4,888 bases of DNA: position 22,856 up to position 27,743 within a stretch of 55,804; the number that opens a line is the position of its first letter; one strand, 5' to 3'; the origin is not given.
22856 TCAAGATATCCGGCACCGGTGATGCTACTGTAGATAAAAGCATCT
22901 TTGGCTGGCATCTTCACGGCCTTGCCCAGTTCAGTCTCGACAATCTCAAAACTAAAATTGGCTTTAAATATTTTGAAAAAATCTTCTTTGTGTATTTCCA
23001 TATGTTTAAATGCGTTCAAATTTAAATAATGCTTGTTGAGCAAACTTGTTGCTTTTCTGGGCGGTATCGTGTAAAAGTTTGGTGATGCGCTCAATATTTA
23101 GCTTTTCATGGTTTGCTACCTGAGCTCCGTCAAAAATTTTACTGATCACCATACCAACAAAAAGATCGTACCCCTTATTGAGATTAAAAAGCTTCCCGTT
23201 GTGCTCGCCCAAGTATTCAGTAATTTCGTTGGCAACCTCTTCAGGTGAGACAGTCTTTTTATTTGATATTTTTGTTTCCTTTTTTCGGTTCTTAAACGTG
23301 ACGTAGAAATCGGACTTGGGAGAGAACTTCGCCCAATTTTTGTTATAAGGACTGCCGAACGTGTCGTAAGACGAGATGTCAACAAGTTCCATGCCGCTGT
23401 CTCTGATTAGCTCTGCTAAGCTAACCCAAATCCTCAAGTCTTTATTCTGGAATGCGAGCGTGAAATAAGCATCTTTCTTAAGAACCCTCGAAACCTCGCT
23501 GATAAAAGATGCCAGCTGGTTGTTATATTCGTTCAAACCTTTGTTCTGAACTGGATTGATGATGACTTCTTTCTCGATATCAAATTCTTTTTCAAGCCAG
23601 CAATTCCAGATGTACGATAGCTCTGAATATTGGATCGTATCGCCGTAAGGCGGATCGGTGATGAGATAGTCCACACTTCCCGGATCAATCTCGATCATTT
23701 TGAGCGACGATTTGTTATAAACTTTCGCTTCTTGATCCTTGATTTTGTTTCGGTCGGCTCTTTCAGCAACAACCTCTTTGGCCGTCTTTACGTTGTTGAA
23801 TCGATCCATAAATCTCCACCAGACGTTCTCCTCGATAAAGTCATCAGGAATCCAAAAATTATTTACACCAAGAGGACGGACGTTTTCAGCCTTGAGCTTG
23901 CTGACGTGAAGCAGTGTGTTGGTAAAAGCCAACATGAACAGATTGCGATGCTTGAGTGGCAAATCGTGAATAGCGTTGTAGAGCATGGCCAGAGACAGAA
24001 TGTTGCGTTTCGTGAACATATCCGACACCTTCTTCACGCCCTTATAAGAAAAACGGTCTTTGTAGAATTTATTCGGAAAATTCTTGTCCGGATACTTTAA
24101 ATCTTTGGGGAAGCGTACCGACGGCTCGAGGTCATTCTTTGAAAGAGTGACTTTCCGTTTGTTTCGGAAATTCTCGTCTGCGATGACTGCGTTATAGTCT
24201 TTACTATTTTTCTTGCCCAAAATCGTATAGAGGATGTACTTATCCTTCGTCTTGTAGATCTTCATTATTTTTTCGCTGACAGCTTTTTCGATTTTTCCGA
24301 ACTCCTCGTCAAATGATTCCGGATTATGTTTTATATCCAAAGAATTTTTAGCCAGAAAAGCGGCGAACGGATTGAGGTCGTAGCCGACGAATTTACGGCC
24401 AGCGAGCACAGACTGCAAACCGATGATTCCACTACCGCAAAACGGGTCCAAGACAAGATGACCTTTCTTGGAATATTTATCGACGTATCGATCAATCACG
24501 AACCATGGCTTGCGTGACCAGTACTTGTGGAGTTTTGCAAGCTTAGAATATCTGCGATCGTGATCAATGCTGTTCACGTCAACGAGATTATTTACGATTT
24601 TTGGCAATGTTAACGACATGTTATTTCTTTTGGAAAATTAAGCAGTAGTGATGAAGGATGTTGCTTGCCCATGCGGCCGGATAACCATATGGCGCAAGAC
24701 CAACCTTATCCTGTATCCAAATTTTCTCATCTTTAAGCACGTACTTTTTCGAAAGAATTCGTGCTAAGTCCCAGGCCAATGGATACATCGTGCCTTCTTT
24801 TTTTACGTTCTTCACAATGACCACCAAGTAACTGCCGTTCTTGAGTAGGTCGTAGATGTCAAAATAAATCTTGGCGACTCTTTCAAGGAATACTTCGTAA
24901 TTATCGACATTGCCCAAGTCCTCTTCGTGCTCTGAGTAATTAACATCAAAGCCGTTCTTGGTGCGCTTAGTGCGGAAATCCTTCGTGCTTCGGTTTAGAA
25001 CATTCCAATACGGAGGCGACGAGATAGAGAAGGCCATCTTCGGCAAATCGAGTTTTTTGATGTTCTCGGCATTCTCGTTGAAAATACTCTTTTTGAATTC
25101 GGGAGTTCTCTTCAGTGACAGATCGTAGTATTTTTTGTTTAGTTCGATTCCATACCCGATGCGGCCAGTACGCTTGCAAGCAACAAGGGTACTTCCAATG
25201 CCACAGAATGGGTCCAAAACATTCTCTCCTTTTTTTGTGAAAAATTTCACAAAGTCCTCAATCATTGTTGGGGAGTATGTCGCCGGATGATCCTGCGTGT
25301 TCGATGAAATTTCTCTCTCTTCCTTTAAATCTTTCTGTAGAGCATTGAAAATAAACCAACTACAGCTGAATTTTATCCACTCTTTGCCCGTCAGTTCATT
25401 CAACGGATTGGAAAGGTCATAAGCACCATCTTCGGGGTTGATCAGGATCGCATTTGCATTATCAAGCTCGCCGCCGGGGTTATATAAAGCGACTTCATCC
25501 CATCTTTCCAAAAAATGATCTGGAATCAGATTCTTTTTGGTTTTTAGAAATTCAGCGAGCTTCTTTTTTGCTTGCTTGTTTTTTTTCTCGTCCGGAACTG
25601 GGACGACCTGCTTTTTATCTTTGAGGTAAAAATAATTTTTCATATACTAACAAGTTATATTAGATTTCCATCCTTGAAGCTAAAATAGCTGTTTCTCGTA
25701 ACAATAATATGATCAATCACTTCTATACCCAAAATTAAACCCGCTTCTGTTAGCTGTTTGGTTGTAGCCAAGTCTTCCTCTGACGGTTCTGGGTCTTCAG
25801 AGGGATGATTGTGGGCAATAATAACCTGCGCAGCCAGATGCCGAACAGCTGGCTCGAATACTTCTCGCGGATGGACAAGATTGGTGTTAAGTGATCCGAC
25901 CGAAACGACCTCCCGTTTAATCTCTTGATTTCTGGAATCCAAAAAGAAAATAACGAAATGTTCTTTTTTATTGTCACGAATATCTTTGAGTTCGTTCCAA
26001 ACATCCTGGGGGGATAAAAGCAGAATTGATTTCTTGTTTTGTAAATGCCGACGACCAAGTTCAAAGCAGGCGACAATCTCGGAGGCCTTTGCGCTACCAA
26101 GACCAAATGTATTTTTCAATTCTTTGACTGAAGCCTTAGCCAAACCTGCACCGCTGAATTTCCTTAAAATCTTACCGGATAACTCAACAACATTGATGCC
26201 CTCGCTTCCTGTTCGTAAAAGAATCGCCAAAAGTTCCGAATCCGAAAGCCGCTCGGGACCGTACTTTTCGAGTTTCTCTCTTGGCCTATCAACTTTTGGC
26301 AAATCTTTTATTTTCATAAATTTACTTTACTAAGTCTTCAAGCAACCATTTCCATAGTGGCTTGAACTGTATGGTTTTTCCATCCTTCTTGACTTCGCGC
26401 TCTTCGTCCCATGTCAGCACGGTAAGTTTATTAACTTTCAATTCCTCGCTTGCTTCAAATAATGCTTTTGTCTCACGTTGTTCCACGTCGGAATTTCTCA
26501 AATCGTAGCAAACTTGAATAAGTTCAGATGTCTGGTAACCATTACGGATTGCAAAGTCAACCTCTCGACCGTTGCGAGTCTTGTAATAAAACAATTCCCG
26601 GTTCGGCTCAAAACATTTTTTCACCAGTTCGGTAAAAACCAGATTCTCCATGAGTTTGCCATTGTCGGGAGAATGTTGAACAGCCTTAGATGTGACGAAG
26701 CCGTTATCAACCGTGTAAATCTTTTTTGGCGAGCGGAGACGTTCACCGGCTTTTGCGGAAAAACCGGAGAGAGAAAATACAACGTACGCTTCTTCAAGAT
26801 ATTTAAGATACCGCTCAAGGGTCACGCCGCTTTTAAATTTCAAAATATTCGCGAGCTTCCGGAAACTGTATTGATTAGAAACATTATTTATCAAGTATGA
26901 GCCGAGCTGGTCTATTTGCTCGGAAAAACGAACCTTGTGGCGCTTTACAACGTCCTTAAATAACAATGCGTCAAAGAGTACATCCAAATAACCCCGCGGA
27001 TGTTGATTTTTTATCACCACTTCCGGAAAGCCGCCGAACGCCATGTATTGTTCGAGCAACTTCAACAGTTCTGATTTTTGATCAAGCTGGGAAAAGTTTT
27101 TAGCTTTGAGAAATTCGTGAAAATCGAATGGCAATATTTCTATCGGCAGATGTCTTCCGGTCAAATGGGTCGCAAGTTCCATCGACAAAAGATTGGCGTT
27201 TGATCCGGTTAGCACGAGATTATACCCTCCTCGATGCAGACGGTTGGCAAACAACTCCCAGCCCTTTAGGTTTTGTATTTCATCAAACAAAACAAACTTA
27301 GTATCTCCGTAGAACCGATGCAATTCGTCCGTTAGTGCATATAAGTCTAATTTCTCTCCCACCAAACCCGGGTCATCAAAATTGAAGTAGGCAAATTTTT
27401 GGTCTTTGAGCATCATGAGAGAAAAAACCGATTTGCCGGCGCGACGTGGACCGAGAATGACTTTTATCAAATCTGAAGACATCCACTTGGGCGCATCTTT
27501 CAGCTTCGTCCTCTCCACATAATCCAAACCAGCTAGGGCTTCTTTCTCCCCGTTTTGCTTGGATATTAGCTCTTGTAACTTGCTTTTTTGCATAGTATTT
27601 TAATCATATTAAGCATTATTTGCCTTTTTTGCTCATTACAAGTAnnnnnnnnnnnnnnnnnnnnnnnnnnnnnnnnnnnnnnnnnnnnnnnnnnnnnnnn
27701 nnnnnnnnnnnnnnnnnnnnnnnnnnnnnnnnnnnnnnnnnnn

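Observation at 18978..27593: Eight-gene co-directional island between mnmA and dus: an RM core coupled to a GHKL-HEPN ATPase and an acidic partner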

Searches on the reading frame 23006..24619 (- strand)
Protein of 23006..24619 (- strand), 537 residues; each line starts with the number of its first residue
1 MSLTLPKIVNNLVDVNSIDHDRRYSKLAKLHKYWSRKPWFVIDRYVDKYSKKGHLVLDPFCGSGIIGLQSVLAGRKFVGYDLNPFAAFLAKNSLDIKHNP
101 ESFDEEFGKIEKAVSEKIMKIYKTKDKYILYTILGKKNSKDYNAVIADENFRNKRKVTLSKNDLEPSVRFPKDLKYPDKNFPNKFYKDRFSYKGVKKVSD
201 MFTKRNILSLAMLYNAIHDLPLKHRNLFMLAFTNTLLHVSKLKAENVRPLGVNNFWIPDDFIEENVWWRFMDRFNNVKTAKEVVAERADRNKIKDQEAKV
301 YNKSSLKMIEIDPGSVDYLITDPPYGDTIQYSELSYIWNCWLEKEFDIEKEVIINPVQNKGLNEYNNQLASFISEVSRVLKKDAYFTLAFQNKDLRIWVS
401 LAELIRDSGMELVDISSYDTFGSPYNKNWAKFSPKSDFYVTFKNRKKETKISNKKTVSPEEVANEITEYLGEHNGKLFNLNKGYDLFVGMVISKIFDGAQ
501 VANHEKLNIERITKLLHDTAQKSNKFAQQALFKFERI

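Call 3: search_protein_families(library=pfam, proteins=[window:23006-24619:-], max_evalue=0.1)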
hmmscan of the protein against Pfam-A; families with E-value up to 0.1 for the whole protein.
window:23006-24619:- (537 aa): 6 families
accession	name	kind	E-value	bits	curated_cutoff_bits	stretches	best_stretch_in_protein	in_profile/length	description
PF01555.25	N6_N4_Mtase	-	5.9e-18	66.1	26.7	2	18-87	149-216/221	DNA methylase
PF01170.24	UPF0020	-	4.9e-06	26.8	22.3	1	303-330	109-136/197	RMKL-like, methyltransferase domain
PF06325.19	PrmA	-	0.0015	18.5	22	1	46-95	155-205/296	Ribosomal protein L11 methyltransferase (PrmA)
PF03602.21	Cons_hypoth95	-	0.0079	16.3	24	0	278-343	74-143/182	Conserved hypothetical protein 95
PF13847.12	Methyltransf_31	-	0.019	15.1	27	0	51-92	2-46/145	Methyltransferase domain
PF11599.14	AviRa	-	0.086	12.7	25.7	0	272-332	126-181/232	RRNA methyltransferase AviRa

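Call 4: search_protein_families(library=padloc, proteins=[window:23006-24619:-], max_evalue=0.1)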
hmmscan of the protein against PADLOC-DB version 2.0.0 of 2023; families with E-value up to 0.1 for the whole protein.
window:23006-24619:- (537 aa): 52 families (the best 25 are shown)
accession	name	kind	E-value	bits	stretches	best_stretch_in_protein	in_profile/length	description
PDLC03319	MTase_II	-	2.5e-51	173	1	30-455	1-433/503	Type II methyltransferase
PDLC02541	PglX|PglXI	-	1e-46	157.5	3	175-441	356-619/919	PglXI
PDLC03312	MTase_II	-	7.7e-46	154.4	2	170-424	988-1242/1344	Type II methyltransferase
PDLC03367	MTase_II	-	2.6e-34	116.5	2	159-522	191-565/633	Type II methyltransferase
PDLC03346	MTase_II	-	2.5e-29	99.7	2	191-423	486-715/1068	Type II methyltransferase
PDLC03353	MTase_II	-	1.6e-17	62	2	293-458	5-164/260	Type II methyltransferase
PDLC03371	MTase_II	-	3.3e-15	54.3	2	30-84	188-242/260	Type II methyltransferase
PDLC03322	MTase_II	-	1.5e-14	51.7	2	29-93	38-105/446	Type II methyltransferase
PDLC03320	MTase_II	-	5.9e-14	49.9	2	31-95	211-275/289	Type II methyltransferase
PDLC04134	mad2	-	9.3e-13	45.8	2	44-94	282-333/492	mads_2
PDLC03325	MTase_II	-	9.3e-13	45.7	2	45-94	84-133/426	Type II methyltransferase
PDLC03239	MTase_II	-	3.1e-12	43.9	2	31-90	69-130/442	Type II methyltransferase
PDLC03387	MTase_II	-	4.1e-12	43.9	1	40-95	221-276/289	Type II methyltransferase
PDLC03380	MTase_II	-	6.3e-12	43.4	2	15-92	20-96/393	Type II methyltransferase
PDLC02189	DUF1156_MTase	-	1.5e-11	41.3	2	194-411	438-647/944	-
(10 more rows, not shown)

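Call 5: search_protein_families(library=ncbifam, proteins=[window:23006-24619:-], max_evalue=0.1)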
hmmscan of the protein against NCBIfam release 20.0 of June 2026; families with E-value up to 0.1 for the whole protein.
window:23006-24619:- (537 aa): 10 families
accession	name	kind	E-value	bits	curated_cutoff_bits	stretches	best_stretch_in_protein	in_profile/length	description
NF042963.1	DUF1156_antiphage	equivalog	8.8e-17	60.5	1000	2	193-412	458-675/960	anti-phage-associated DUF1156 domain-containing protein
NF008572.0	PRK11524.1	equivalog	1.3e-08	34.4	292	1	20-84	182-246/294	adenine-specific DNA-methyltransferase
NF050803.1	DnaMtaseCcrMCaul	equivalog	2.1e-06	26.9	830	1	34-95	187-248/350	adenine-specific DNA-methyltransferase CcrM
TIGR01177.1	TIGR01177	hypoth_equivalog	1.3e-05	24.7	316.55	1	51-83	181-213/330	TIGR01177 family methyltransferase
NF010253.0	PRK13699.1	subfamily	1.6e-05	24.7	244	1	34-82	145-193/226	DNA methyltransferase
NF011528.0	PRK14968.1-2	equivalog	8.7e-05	22.1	171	1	51-94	37-80/205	putative methyltransferase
NF040721.1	Trm14_Arch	equivalog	0.0029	16.8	280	0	51-77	190-216/370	tRNA (guanine(6)-N2)-methyltransferase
NF011529.0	PRK14968.1-3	equivalog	0.0057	16.1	162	1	50-96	32-78/198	putative methyltransferase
TIGR00406.1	prmA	equivalog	0.028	13.9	183.15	1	47-93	154-201/288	50S ribosomal protein L11 methyltransferase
TIGR03534.1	RF_mod_PrmC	equivalog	0.075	12.5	199.1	0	42-92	77-130/253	peptide chain release factor N(5)-glutamine methyltransferase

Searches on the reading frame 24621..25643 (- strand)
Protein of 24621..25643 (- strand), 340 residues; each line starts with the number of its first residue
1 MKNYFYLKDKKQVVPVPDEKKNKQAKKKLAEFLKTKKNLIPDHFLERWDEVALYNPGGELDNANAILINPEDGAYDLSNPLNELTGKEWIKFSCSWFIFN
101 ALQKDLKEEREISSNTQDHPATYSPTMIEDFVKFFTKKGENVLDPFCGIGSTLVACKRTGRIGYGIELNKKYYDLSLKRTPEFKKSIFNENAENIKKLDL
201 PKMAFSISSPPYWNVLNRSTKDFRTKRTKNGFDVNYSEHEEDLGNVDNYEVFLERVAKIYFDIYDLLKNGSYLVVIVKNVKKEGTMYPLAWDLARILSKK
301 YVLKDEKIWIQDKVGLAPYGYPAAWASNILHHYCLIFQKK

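Call 3: search_protein_families(library=pfam, proteins=[window:24621-25643:-], max_evalue=0.1)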
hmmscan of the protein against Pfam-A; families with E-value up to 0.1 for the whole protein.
window:24621-25643:- (340 aa): 2 families
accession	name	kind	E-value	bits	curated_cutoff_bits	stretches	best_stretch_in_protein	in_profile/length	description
PF01555.25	N6_N4_Mtase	-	1.1e-23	84.9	26.7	2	5-176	109-219/221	DNA methylase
PF02475.24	TRM5-TYW2_MTfase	-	0.048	14.1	28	1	132-174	30-74/164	TRM5/TYW2 methyltransferase domain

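Call 4: search_protein_families(library=padloc, proteins=[window:24621-25643:-], max_evalue=0.1)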
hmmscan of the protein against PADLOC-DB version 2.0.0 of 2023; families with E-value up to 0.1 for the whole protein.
window:24621-25643:- (340 aa): 55 families (the best 25 are shown)
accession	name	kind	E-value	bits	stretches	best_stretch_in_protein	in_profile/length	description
PDLC03391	MTase_II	-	6.4e-30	102.1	1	72-340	99-380/381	Type II methyltransferase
PDLC03353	MTase_II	-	3.5e-26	90.3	2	65-180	143-250/260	Type II methyltransferase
PDLC03363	MTase_II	-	2e-23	81.3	1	81-326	26-278/294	Type II methyltransferase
PDLC03387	MTase_II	-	9.3e-18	62.4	1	118-181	213-276/289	Type II methyltransferase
PDLC03371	MTase_II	-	1.1e-17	62.4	1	112-186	184-258/260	Type II methyltransferase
PDLC03351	MTase_II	-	8.2e-16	56.1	1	122-292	130-292/348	Type II methyltransferase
PDLC03284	MTase_II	-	3e-15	54.4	2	72-167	55-150/361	Type II methyltransferase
PDLC03350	MTase_II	-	7.1e-13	46.6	1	115-179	227-294/312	Type II methyltransferase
PDLC03229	MTase_II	-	1.3e-12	45.3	1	115-186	335-406/436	Type II methyltransferase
PDLC03299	MTase_II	-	2.1e-12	45.2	1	112-193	189-270/296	Type II methyltransferase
PDLC03376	MTase_II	-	6.1e-12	43.9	1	121-337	39-247/249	Type II methyltransferase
PDLC03295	MTase_II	-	3e-11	41.3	1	115-179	200-265/292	Type II methyltransferase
PDLC03320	MTase_II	-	9.8e-11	39.3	1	115-186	209-280/289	Type II methyltransferase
PDLC03228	MTase_II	-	1.1e-10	39.7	1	115-183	140-208/227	Type II methyltransferase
PDLC03224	MTase_II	-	1.2e-09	35.6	1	124-171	78-126/481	Type II methyltransferase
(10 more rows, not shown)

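Call 5: search_protein_families(library=ncbifam, proteins=[window:24621-25643:-], max_evalue=0.1)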
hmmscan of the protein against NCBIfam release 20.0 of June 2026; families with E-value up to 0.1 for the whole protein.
window:24621-25643:- (340 aa): 8 families
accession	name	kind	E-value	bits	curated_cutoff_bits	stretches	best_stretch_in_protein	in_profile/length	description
NF010253.0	PRK13699.1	subfamily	2e-09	37.5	244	1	115-192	140-217/226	DNA methyltransferase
NF050803.1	DnaMtaseCcrMCaul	equivalog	3.6e-08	32.7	830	1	115-206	182-273/350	adenine-specific DNA-methyltransferase CcrM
NF008572.0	PRK11524.1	equivalog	1.1e-06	28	292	1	115-185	191-261/294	adenine-specific DNA-methyltransferase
NF047732.1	tRNAMtaseTrm5bMeth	equivalog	0.016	14.2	500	1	138-178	198-236/337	tRNA (guanine(37)-N1)-methyltransferase Trm5b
NF040721.1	Trm14_Arch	equivalog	0.022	13.9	280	1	118-156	170-209/370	tRNA (guanine(6)-N2)-methyltransferase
TIGR01177.1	TIGR01177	hypoth_equivalog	0.025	13.9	316.55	1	137-155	181-199/330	TIGR01177 family methyltransferase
NF040850.1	Trm14_Thcoccales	equivalog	0.067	12.1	480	0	117-163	196-242/365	tRNA (guanine(6)-N2)-methyltransferase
TIGR00479.1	rumA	equivalog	0.076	11.8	183.55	0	138-171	293-326/432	23S rRNA (uracil(1939)-C(5))-methyltransferase RlmD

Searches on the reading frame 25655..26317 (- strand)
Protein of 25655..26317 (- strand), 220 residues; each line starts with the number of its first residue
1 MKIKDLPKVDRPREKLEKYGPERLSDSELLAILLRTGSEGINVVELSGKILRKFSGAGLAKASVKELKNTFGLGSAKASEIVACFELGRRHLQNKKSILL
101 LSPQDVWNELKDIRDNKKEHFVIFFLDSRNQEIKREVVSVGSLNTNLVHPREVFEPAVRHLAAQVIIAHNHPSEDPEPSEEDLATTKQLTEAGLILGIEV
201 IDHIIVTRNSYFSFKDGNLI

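Call 3: search_protein_families(library=pfam, proteins=[window:25655-26317:-], max_evalue=0.1)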
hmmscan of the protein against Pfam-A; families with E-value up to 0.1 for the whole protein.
window:25655-26317:- (220 aa): 3 families
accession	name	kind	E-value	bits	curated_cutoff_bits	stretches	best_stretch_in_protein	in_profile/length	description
PF04002.20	RadC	-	1.1e-41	141.9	22.1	1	102-217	3-119/121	RadC-like JAB domain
PF20582.4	UPF0758_N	-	3.3e-25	88.4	27.1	1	3-78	1-76/77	UPF0758 N-terminal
PF14464.11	Prok-JAB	-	0.00092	19.5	25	1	156-198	60-102/114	Prokaryotic homologs of the JAB domain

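Call 4: search_protein_families(library=padloc, proteins=[window:25655-26317:-], max_evalue=0.1)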
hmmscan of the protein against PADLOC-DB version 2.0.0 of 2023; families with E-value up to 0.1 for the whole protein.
window:25655-26317:- (220 aa): 5 families
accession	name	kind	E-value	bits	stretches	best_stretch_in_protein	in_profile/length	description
PDLC00896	JAB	-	0.0061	14.3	1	169-214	98-144/159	JAB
PDLC00908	JAB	-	0.016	13.1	1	167-209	103-145/168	JAB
PDLC00895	JAB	-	0.016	12.9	1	169-206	93-129/162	JAB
PDLC00900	JAB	-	0.018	13.1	1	167-194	92-119/159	JAB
PDLC00907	JAB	-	0.039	12.1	1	169-192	61-84/140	JAB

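Call 5: search_protein_families(library=ncbifam, proteins=[window:25655-26317:-], max_evalue=0.1)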
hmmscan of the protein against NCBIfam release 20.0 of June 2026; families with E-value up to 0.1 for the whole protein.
window:25655-26317:- (220 aa): 3 families
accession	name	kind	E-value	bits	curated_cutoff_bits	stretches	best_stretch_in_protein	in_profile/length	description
NF000642.1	PRK00024.1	equivalog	5.4e-69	232.1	180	1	13-218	1-210/212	RadC family protein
TIGR00608.1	radc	subfamily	9.5e-62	208.6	133.85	1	11-217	1-215/218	RadC family protein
TIGR01259.1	comE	subfamily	0.066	13.2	152.35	0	59-83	62-86/120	comEA protein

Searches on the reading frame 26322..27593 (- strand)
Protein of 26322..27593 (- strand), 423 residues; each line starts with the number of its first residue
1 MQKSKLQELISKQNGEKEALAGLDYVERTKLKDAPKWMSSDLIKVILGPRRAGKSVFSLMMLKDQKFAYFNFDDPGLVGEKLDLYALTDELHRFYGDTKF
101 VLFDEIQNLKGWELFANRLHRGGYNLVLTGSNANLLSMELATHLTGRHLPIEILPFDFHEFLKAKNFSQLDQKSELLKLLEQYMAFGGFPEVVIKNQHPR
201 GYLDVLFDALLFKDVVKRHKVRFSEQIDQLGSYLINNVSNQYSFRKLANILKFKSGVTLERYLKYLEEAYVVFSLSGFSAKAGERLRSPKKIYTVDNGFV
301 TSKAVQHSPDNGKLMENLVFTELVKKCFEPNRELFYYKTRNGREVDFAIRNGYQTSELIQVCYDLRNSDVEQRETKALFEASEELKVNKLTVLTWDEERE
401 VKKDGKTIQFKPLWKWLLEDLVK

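Call 3: search_protein_families(library=pfam, proteins=[window:26322-27593:-], max_evalue=0.1)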
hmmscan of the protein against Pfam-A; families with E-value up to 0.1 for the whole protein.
window:26322-27593:- (423 aa): 2 families
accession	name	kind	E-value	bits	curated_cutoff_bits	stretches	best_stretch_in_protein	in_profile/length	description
PF13173.12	AAA_14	-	2.4e-28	99.1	27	1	42-162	3-129/129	AAA domain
PF13635.12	DUF4143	-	1.7e-24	86.8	28.1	1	213-363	2-159/160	Domain of unknown function (DUF4143)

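Call 4: search_protein_families(library=padloc, proteins=[window:26322-27593:-], max_evalue=0.1)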
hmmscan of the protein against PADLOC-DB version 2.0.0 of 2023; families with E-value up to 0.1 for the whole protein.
window:26322-27593:- (423 aa): 7 families
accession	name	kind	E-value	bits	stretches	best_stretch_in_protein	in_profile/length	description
PDLC04787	PDC-S01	-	4.2e-103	343.4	1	24-420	9-409/412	-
PDLC04789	PDC-S01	-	1.6e-51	173.5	1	28-352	4-330/375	-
PDLC04790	PDC-S01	-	4.8e-35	119.1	1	24-363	10-367/422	-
PDLC04791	PDC-S01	-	6.3e-24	82.4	1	40-356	18-345/395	-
PDLC04786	PDC-S01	-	6.6e-16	56.1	1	28-353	5-377/439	-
PDLC04792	PDC-S01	-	3.4e-11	40.4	1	97-406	86-421/452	-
PDLC04788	PDC-S01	-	1e-07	29.3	1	45-352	23-372/448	-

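Call 5: search_protein_families(library=ncbifam, proteins=[window:26322-27593:-], max_evalue=0.1)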
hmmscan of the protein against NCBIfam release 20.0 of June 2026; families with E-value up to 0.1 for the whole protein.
window:26322-27593:- (423 aa): 2 families
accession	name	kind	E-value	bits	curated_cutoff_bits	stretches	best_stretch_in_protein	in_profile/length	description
NF011325.0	PRK14738.1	equivalog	0.023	14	263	0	152-201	55-103/206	guanylate kinase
TIGR00479.1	rumA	equivalog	0.095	11.5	183.55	0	11-77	331-402/432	23S rRNA (uracil(1939)-C(5))-methyltransferase RlmD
